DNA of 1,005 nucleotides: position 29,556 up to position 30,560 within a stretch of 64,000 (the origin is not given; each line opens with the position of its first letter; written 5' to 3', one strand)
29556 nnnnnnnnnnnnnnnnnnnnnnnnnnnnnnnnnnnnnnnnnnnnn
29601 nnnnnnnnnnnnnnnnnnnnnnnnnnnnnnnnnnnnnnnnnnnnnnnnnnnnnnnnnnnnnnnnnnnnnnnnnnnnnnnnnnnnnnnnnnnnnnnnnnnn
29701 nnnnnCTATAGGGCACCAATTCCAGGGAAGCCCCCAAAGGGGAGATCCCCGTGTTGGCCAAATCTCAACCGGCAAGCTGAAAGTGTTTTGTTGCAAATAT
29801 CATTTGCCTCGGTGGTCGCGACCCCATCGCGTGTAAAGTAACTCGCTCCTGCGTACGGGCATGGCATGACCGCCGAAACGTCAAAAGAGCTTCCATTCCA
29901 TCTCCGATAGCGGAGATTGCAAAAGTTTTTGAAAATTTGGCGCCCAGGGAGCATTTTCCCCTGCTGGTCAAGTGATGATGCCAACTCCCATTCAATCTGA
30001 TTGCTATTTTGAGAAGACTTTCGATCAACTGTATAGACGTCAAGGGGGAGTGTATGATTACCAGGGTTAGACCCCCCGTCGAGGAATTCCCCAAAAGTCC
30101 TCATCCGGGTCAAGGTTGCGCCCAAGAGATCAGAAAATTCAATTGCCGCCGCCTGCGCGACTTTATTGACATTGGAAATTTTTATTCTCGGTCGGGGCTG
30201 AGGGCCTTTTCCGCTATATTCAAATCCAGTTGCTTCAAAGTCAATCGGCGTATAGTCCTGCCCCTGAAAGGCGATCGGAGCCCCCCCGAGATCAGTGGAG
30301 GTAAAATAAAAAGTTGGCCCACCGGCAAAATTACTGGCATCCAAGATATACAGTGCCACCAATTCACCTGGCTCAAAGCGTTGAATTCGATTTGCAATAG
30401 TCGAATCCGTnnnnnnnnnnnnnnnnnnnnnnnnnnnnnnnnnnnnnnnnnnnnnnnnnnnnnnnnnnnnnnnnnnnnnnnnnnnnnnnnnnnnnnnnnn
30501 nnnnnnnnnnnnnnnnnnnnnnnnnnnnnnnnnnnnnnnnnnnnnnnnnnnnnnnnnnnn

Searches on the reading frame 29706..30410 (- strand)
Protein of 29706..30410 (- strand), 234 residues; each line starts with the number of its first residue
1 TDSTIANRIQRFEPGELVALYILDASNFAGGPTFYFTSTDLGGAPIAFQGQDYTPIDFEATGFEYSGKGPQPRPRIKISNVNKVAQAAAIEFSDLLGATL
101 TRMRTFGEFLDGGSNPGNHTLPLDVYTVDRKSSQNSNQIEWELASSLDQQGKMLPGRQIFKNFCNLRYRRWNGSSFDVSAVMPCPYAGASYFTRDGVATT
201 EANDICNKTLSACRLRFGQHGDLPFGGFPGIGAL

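Call 57: search_protein_families(library=pfam, proteins=[window:29706-30410:-], max_evalue=0.001)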
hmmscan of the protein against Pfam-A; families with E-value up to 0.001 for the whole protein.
window:29706-30410:- (234 aa): 1 family
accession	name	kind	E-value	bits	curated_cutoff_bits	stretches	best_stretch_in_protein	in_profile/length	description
PF05100.17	Phage_tail_L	-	1.4e-39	136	25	1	27-232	2-204/206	Phage minor tail protein L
